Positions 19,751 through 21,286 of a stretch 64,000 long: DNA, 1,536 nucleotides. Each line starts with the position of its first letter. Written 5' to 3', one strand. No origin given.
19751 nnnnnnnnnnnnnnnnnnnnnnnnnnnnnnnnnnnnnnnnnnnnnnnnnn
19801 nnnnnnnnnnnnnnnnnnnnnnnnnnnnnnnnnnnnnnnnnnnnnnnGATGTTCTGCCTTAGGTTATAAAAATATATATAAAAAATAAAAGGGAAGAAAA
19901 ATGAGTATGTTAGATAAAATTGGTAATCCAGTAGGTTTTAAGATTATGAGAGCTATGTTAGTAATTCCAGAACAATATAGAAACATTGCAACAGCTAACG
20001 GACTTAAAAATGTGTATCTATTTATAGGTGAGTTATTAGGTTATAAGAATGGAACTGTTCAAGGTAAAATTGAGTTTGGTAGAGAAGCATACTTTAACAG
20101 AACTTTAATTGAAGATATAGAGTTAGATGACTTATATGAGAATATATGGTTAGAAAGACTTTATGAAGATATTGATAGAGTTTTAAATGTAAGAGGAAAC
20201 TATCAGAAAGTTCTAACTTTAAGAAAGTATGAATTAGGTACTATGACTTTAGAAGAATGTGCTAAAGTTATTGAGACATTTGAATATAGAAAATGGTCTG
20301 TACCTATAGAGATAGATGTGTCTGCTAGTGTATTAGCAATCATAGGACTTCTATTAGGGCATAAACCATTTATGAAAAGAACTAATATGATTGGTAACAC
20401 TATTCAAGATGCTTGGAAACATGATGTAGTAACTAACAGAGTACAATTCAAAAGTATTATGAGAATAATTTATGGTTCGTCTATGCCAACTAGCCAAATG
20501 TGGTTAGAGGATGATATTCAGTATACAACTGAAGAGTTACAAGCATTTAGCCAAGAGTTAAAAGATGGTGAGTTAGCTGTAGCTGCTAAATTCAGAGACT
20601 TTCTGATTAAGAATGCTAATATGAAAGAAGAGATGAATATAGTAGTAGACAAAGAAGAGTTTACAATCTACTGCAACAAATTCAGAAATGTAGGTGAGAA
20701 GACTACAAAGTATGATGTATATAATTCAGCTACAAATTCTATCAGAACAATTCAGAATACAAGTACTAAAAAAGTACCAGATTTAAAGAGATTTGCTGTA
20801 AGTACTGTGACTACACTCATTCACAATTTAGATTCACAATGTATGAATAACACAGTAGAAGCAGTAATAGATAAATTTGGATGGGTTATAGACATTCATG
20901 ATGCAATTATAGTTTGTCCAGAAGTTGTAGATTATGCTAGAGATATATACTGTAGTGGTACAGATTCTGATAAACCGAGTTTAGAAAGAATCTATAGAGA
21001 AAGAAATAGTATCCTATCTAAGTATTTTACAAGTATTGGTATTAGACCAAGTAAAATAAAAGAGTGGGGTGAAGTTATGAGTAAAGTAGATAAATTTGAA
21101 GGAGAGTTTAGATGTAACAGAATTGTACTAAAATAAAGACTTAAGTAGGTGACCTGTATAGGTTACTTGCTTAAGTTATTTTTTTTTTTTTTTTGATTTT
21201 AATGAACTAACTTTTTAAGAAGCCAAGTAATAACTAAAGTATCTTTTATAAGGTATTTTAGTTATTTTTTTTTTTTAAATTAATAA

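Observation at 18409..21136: T7-like single-subunit RNA polymerase encoded as three separate ORFs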

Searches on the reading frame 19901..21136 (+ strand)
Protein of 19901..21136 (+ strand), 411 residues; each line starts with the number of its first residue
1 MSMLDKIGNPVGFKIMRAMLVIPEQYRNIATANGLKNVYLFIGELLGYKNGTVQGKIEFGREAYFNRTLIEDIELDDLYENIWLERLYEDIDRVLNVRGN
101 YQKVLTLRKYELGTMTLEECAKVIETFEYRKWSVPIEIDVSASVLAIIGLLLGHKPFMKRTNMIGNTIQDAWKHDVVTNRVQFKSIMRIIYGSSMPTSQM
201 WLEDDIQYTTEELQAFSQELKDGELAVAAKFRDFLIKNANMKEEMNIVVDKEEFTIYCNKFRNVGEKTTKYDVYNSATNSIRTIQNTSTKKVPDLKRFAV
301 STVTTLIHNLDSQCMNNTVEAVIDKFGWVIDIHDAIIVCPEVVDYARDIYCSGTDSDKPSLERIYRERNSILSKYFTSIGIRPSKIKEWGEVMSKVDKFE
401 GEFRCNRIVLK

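Call 3: search_protein_families(library=pfam, proteins=[window:19901-21136:+], max_evalue=1)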
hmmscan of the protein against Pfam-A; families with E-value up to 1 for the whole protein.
window:19901-21136:+ (411 aa): 0 families

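Call 4: search_protein_families(library=phrogs, proteins=[window:19901-21136:+], max_evalue=0.01)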
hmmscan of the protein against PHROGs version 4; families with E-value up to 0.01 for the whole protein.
window:19901-21136:+ (411 aa): 2 families
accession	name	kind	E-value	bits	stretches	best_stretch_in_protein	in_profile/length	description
phrog_22493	-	unknown function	7.3e-52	177.5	1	36-307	6-275/276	-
phrog_22720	-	unknown function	7.3e-19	69.1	1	305-411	8-107/107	-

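Call 7: search_solved_structures(query=window:19901-21136:+, max_evalue=10, show_alignments=2)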
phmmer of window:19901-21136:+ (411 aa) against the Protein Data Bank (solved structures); distinct sequences matched with E-value up to 10: 3.
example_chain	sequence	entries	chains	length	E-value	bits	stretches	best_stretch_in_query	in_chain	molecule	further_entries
6jhe_A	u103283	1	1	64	0.024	17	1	15-64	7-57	ECF RNA polymerase sigma factor SigW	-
5wuq_A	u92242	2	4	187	0.22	13.9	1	15-64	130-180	ECF RNA polymerase sigma factor SigW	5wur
8i03_G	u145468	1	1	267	0.92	11.8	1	219-263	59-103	Transcriptional regulatory protein sds3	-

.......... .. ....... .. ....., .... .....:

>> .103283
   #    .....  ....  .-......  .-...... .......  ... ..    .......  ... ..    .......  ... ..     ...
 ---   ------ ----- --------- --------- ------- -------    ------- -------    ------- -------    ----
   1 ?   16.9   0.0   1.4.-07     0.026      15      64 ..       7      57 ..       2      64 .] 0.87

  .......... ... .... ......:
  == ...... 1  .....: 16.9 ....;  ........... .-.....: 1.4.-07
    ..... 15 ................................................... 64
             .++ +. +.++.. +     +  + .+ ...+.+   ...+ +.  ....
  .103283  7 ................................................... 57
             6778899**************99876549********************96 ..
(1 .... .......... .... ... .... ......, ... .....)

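Call 9: search_dna_similar(query=window:19901-21136:+, collection=phages, mode=protein, max_rows=30, max_evalue=0.001)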
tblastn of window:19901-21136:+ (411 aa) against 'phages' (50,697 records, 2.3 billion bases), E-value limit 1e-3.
Records with a match: 5; places in all: 9; records where one place covers at least 80% of the query: 1.
Best place of each record, by identity: <60% 5.
By first word of the organism name: Alteromonas 5.
By host as written in the record: Alteromonas macleodii str. 'Balearic Sea AD45' 5.
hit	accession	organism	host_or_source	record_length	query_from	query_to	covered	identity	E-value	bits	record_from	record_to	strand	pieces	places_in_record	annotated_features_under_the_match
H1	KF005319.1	Alteromonas phage vB_AmaP_AD45-P4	Alteromonas macleodii str. 'Balearic ...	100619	38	411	91%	36.8%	4e-48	261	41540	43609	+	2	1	hypothetical protein (x3)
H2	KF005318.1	Alteromonas phage vB_AmaP_AD45-P3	Alteromonas macleodii str. 'Balearic ...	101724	38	321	69%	36.4%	4e-48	181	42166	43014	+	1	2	hypothetical protein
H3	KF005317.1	Alteromonas phage vB_AmaP_AD45-P1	Alteromonas macleodii str. 'Balearic ...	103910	38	321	69%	36.4%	4e-48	181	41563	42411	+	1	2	hypothetical protein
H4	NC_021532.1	Alteromonas phage vB_AmaP_AD45-P1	Alteromonas macleodii str. 'Balearic ...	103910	38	321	69%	36.4%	4e-48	181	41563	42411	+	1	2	hypothetical protein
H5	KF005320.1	Alteromonas phage vB_AmaP_AD45-P2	Alteromonas macleodii str. 'Balearic ...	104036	38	321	69%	36.4%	4e-48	181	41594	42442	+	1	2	hypothetical protein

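Call 11: get_annotated_region(hit=H1, flank=6000)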
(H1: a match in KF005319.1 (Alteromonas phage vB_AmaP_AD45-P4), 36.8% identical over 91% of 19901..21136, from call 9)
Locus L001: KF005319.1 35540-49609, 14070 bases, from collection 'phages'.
description: Alteromonas phage vB_AmaP_AD45-P4, complete genome.
organism: Alteromonas phage vB_AmaP_AD45-P4 (NCBI taxid 1300007)
taxonomy: Viruses; Duplodnaviria; Heunggongvirae; Uroviricota; Caudoviricetes
host: Alteromonas macleodii str. 'Balearic Sea AD45'; source: -; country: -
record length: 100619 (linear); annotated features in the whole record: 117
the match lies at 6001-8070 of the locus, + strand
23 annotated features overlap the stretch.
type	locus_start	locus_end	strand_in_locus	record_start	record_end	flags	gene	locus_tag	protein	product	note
CDS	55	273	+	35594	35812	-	-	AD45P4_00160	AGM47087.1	hypothetical protein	-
CDS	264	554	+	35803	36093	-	-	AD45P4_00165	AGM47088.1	hypothetical protein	COG2951 Membrane-bound lytic murein transglycosylase B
CDS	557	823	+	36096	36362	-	-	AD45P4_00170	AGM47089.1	hypothetical protein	-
CDS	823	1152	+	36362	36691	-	-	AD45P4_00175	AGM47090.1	hypothetical protein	COG0649 NADH:ubiquinone oxidoreductase 49 kD subunit 7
CDS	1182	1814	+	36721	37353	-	-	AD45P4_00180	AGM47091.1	hypothetical protein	-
CDS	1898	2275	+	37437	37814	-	-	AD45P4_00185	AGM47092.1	hypothetical protein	-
CDS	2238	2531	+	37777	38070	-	-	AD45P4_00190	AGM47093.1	hypothetical protein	-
CDS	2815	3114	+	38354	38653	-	-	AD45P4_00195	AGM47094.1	hypothetical protein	-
CDS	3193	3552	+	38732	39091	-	-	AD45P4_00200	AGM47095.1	hypothetical protein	-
CDS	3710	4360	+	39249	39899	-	-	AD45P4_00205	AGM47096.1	hypothetical protein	-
CDS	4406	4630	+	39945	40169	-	-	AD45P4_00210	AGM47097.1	hypothetical protein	COG0495 Leucyl-tRNA synthetase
CDS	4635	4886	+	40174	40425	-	-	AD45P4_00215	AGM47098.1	hypothetical protein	-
CDS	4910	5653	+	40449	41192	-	-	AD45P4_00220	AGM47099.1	hypothetical protein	-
CDS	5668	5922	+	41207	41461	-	-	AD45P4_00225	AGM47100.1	hypothetical protein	-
CDS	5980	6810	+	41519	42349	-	-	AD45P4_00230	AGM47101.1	hypothetical protein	-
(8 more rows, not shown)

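Call 12: get_annotated_region(hit=H3, flank=6000)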
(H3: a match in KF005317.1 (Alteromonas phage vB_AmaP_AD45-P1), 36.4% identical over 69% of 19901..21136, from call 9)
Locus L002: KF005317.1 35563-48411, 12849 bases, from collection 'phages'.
description: Alteromonas phage vB_AmaP_AD45-P1, complete genome.
organism: Alteromonas phage vB_AmaP_AD45-P1 (NCBI taxid 1300004)
taxonomy: Viruses; Duplodnaviria; Heunggongvirae; Uroviricota; Caudoviricetes
host: Alteromonas macleodii str. 'Balearic Sea AD45'; source: -; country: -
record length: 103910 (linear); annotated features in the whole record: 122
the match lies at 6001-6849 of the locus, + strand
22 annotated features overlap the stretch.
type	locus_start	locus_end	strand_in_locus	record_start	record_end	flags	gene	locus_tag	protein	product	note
CDS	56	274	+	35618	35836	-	-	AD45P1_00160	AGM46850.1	hypothetical protein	-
CDS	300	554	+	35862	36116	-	-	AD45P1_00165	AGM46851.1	hypothetical protein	COG2951 Membrane-bound lytic murein transglycosylase B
CDS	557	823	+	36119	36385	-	-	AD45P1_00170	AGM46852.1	hypothetical protein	-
CDS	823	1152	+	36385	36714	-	-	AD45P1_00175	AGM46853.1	hypothetical protein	COG0649 NADH:ubiquinone oxidoreductase 49 kD subunit 7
CDS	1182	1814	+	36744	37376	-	-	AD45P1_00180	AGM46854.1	hypothetical protein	-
CDS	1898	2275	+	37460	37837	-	-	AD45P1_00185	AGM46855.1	hypothetical protein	-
CDS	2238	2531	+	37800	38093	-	-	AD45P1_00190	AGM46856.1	hypothetical protein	-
CDS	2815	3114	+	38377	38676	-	-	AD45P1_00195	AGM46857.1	hypothetical protein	-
CDS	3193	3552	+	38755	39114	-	-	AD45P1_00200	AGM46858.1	hypothetical protein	-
CDS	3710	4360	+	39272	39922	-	-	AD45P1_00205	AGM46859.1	hypothetical protein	-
CDS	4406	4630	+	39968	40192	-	-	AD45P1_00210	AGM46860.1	hypothetical protein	COG0495 Leucyl-tRNA synthetase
CDS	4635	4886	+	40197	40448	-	-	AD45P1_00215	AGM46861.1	hypothetical protein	-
CDS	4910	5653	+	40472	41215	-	-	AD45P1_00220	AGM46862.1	hypothetical protein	-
CDS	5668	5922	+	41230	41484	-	-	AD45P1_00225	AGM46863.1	hypothetical protein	-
CDS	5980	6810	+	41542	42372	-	-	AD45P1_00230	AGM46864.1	hypothetical protein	-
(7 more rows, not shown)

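Call 13: find_homologous_proteins(query=window:19901-21136:+, max_evalue=0.001)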
Query window:19901-21136:+ (411 aa): 318 proteins with E <= 0.001 among 3239 candidates; the best 120 are listed.
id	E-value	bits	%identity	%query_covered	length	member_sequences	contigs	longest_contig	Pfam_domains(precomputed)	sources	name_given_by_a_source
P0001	5.7e-274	926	100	100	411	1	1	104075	-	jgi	-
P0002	1.2e-204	698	72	100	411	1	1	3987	-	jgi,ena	-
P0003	5.2e-165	567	61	100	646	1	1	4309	-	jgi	-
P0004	1.3e-159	550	58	100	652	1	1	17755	-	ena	-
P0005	2.6e-159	549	58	100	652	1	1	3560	-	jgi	-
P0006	1.5e-158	546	58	100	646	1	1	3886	-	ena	-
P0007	2.6e-157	542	58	99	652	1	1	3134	-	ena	-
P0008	1.9e-156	539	57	100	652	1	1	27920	-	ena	-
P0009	1.1e-154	533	57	99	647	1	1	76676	-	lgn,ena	-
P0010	2.5e-153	529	58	100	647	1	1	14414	-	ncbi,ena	-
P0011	3.4e-151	522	56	99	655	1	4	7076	-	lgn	-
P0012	1.4e-150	520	56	99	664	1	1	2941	-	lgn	-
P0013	3.5e-150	519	56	100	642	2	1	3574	-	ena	-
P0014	2.8e-148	512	57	100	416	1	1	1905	-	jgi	jgi:hypothetical protein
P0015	2.0e-147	510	56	100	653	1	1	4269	-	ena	-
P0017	5.2e-145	502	57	100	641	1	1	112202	-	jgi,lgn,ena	-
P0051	5.6e-116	406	48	99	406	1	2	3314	-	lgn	-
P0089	9.5e-104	366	45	99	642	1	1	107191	-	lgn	-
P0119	9.9e-80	287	40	94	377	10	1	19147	-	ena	-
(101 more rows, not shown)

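Call 29: find_encoding_contigs(protein=P0002, flank=4000, max_places=3)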
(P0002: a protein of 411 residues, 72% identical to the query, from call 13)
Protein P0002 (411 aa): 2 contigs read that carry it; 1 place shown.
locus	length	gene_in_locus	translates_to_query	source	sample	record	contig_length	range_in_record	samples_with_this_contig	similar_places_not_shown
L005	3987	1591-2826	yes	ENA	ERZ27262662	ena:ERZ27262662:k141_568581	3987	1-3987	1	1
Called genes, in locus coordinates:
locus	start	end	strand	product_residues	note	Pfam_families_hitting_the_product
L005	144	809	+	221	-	-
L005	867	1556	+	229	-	-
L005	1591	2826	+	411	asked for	-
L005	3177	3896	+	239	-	-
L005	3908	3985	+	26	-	?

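Call 30: find_encoding_contigs(protein=P0119, flank=6000, max_places=3)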
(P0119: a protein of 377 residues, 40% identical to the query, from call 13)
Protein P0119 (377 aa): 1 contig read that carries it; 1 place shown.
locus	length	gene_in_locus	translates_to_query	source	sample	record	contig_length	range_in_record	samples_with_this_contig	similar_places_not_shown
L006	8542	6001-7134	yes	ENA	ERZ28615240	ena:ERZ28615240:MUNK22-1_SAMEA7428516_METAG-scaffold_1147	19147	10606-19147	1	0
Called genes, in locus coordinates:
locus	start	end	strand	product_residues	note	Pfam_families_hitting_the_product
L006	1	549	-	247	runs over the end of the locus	-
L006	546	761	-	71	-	-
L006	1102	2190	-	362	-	-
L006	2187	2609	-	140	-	-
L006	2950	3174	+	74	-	-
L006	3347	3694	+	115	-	-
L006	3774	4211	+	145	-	-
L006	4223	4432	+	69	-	-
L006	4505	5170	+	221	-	-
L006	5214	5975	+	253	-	-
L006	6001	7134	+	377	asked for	-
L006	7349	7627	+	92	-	-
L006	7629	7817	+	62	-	-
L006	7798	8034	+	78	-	-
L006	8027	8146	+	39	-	-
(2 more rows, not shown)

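Call 60: search_protein_families(library=pfam, proteins=[L001:7184-7783:+, L002:7184-7960:+, L001:5668-5922:+, L001:4406-4630:+, L001:4635-4886:+], max_evalue=0.1)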
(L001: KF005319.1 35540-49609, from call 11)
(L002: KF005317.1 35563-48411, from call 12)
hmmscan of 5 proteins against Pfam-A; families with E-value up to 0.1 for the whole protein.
L001:7184-7783:+ (199 aa): 4 families
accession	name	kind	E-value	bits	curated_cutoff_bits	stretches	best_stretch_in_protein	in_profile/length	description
PF22083.2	I-HmuI_NUMOD-like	-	0.006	16.6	27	1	88-115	11-38/46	DNA endonuclease I-HmuI-like, NUMOD-like domain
PF03644.19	Glyco_hydro_85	-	0.04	13.9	22.2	1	103-134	80-111/302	Glycosyl hydrolase family 85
PF01541.30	GIY-YIG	-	0.076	13.8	22.6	0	2-49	24-68/78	GIY-YIG catalytic domain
PF07453.19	NUMOD1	-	0.085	13.6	22.8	0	84-110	12-37/37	NUMOD1 domain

L002:7184-7960:+ (258 aa): 3 families
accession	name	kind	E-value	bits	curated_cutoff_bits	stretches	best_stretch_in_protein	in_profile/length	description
PF07453.19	NUMOD1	-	2.8e-05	24.6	22.8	0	84-110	12-37/37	NUMOD1 domain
PF22083.2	I-HmuI_NUMOD-like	-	9.1e-05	22.4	27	1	88-115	11-38/46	DNA endonuclease I-HmuI-like, NUMOD-like domain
PF03644.19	Glyco_hydro_85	-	0.059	13.3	22.2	1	103-134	80-111/302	Glycosyl hydrolase family 85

L001:5668-5922:+ (84 aa): 4 families
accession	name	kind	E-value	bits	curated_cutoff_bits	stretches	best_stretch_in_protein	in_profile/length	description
PF20591.4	DUF6792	-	0.0027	17.5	25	1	13-63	154-207/220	Domain of unknown function (DUF6792)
PF22456.1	PqqF-like_C_4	-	0.038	14.6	27.5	0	37-73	47-83/100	PQQ synthase PqqF-like, C-terminal lobe domain 4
PF11598.13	COMP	-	0.086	13.7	23.9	0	38-65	7-33/45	Cartilage oligomeric matrix protein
PF10884.14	DUF2683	-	0.092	13.4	27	0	5-59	7-51/66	Protein of unknown function (DUF2683)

L001:4406-4630:+ (74 aa): 0 families

L001:4635-4886:+ (83 aa): 0 families

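Call 64: find_encoding_contigs(protein=P0017, flank=5000, max_places=1)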
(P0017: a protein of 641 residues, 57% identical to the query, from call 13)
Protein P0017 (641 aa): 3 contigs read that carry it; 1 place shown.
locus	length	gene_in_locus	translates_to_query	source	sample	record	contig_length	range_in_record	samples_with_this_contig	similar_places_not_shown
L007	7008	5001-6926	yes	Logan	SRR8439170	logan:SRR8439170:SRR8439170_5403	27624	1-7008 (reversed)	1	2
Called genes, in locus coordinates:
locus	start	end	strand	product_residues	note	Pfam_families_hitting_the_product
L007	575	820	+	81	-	-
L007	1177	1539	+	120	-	-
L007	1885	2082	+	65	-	-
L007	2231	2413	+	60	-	-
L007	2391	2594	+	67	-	-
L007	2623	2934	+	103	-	-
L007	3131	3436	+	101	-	-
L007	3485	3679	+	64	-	-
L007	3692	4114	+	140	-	PF27247:MJ1673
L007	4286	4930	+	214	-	-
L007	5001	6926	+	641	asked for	-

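Call 65: find_encoding_contigs(protein=P0089, flank=5000, max_places=1)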
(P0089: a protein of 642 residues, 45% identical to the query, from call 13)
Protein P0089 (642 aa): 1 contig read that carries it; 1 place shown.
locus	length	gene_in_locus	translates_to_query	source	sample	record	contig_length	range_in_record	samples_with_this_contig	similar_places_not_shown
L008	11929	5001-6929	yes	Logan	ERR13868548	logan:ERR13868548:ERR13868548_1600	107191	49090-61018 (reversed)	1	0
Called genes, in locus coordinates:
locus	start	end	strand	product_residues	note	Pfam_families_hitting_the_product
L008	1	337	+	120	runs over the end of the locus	-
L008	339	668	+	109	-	-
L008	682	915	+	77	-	-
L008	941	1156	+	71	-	-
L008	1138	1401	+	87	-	-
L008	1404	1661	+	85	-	-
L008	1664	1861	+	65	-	-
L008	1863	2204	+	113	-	-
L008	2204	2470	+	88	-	-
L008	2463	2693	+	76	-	-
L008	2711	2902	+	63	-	-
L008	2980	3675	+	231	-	-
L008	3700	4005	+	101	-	-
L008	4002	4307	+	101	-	-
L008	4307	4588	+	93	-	-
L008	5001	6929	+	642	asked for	-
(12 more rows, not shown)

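Call 68: find_encoding_contigs(protein=P0014, flank=2000, max_places=2)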
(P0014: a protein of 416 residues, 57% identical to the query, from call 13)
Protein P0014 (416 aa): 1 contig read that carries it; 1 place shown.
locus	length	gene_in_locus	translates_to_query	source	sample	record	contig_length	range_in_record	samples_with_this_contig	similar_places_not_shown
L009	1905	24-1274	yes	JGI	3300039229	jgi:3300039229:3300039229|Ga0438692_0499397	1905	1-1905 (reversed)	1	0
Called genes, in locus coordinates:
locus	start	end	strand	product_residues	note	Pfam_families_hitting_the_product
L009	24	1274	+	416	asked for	-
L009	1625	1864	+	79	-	-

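Call 71: find_encoding_contigs(protein=P0051, flank=3000, max_places=2)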
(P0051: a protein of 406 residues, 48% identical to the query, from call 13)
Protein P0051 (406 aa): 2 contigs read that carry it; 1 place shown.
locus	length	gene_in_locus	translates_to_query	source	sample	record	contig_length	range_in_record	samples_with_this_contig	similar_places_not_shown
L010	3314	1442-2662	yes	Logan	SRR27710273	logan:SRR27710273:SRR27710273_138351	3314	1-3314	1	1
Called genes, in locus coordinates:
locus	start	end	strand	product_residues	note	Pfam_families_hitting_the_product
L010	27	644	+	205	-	-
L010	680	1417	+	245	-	-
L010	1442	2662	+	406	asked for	-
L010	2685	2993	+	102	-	-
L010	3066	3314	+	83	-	?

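Call 104: search_protein_families(library=ncbifam, proteins=[window:19901-21136:+], max_evalue=0.1)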
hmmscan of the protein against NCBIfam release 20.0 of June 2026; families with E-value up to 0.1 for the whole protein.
window:19901-21136:+ (411 aa): 2 families
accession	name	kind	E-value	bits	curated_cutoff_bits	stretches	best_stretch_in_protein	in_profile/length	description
TIGR00930.1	2a30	subfamily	0.033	12.3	953.4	1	82-107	909-934/936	K-Cl cotransporter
TIGR02948.1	SigW_bacill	equivalog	0.034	14.2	243.1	0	15-65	130-181/187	RNA polymerase sigma factor SigW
